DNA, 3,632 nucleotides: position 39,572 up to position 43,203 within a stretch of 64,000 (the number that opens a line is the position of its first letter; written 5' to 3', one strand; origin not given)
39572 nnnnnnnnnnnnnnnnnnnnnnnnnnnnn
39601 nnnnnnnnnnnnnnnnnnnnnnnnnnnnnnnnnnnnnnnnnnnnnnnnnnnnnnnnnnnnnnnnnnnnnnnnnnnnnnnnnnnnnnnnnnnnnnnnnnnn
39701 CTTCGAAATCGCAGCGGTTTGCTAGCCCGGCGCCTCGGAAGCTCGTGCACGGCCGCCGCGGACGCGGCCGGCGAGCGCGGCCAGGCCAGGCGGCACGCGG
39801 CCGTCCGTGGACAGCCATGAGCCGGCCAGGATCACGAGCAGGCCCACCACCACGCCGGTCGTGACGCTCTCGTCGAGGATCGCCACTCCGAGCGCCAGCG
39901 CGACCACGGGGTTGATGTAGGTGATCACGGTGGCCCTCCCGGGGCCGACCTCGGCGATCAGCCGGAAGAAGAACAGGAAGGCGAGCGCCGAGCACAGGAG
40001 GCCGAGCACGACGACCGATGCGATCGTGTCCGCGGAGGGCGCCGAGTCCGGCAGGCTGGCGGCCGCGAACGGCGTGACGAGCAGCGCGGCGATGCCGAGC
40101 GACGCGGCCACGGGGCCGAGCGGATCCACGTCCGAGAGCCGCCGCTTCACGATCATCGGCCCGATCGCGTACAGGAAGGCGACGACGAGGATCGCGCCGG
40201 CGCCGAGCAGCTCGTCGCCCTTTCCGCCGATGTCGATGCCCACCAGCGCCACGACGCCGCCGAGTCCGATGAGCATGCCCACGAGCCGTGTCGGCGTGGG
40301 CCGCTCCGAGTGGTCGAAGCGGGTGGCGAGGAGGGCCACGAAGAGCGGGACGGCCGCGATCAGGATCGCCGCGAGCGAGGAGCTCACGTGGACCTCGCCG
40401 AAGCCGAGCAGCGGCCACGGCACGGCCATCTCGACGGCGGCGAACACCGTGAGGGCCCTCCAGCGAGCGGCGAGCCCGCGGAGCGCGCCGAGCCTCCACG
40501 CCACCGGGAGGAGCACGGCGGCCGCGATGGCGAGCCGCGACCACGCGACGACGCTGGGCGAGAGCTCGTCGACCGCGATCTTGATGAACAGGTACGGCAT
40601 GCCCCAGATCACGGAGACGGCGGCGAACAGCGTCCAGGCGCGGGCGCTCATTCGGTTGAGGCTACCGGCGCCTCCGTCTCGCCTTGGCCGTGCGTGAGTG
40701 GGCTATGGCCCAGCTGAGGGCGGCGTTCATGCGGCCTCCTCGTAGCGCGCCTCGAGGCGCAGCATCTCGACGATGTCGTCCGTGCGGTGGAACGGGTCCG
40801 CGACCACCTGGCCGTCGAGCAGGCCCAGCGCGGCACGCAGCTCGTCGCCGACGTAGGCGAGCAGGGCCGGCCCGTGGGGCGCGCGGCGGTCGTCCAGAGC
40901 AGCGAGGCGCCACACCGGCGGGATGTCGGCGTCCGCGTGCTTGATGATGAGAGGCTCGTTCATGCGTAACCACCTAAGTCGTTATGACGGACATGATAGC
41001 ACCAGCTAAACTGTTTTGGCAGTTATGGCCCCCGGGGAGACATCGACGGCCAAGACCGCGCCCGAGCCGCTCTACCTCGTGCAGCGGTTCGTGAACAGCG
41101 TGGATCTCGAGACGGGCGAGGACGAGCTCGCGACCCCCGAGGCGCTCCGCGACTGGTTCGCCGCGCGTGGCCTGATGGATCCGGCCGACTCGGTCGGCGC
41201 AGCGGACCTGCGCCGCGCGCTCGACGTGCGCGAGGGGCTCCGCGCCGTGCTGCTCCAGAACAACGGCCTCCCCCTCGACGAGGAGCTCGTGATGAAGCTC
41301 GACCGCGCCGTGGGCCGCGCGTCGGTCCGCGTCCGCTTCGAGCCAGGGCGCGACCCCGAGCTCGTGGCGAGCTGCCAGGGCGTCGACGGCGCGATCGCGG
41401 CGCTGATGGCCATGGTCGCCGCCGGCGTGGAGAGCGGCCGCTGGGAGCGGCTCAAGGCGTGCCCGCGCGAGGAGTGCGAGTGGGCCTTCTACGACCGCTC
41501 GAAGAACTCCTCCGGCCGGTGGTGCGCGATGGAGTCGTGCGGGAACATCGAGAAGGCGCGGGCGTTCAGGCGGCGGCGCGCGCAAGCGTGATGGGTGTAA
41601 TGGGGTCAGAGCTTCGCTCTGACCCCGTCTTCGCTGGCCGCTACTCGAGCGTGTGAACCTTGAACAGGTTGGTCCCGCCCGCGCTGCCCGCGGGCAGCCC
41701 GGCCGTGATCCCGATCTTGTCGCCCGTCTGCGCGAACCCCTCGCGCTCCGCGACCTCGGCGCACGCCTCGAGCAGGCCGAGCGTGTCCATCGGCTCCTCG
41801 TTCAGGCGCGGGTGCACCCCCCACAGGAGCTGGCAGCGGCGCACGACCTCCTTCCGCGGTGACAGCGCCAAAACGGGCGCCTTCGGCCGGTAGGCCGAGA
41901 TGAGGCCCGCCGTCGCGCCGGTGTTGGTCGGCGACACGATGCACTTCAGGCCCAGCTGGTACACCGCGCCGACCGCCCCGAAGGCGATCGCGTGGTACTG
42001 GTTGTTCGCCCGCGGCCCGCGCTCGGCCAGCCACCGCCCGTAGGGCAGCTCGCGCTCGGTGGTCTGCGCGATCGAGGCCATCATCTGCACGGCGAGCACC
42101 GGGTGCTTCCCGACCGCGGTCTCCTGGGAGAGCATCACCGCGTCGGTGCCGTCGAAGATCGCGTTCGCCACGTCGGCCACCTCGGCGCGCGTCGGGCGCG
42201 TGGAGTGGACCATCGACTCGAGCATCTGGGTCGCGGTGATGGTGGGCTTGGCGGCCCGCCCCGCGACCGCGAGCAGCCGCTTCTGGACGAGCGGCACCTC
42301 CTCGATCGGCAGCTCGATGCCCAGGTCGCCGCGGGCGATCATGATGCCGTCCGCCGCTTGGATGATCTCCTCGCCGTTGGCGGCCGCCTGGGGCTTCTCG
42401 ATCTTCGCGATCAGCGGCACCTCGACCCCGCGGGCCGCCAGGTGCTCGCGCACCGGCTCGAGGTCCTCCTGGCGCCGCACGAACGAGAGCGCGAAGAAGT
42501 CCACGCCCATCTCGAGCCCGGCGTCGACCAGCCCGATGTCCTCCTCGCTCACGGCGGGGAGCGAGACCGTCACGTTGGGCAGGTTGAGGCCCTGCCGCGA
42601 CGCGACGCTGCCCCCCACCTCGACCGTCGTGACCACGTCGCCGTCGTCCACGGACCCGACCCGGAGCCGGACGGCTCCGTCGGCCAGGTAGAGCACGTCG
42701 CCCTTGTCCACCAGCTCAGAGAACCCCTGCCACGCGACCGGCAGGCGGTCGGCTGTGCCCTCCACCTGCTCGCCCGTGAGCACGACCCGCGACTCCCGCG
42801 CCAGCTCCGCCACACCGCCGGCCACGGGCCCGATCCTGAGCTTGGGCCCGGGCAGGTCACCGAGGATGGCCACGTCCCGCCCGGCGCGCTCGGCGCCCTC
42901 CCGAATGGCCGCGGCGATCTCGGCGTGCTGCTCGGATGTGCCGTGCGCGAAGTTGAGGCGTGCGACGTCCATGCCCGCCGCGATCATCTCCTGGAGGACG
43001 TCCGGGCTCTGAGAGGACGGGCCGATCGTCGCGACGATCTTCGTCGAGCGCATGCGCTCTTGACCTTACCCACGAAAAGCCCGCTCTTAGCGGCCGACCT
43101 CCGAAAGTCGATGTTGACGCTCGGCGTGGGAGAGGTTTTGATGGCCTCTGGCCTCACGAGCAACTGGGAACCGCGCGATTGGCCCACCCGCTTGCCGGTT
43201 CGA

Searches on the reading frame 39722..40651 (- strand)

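Call 11: search_protein_families(library=pfam, proteins=[window:39722-40651:-], max_evalue=0.001)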
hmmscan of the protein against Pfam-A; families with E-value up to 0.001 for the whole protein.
window:39722-40651:- (309 aa): 1 family
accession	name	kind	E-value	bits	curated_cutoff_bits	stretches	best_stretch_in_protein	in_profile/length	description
PF00892.27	EamA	-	8.5e-36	123.6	28.2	2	149-281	2-133/135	EamA-like transporter family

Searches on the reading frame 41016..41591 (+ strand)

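Call 11: search_protein_families(library=pfam, proteins=[window:41016-41591:+], max_evalue=0.001)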
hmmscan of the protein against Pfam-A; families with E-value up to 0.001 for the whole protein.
window:41016-41591:+ (191 aa): 2 families
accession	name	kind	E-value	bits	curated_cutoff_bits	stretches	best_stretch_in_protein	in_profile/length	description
PF11706.13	zf-CGNR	-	9.9e-17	60.9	24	1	145-188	1-44/44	CGNR zinc finger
PF07336.16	ABATE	-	6.6e-14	53.1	24.4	1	22-135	4-120/130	Putative stress-induced transcription regulator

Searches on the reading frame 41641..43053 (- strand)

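Call 11: search_protein_families(library=pfam, proteins=[window:41641-43053:-], max_evalue=0.001)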
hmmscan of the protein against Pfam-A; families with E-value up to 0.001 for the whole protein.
window:41641-43053:- (470 aa): 2 families
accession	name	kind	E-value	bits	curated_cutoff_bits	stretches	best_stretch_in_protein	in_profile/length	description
PF00224.27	PK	-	1.8e-105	353.1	30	1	1-322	1-328/328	Pyruvate kinase, barrel domain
PF02887.21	PK_C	-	8.1e-30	103.7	28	1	354-467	1-114/114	Pyruvate kinase, alpha/beta domain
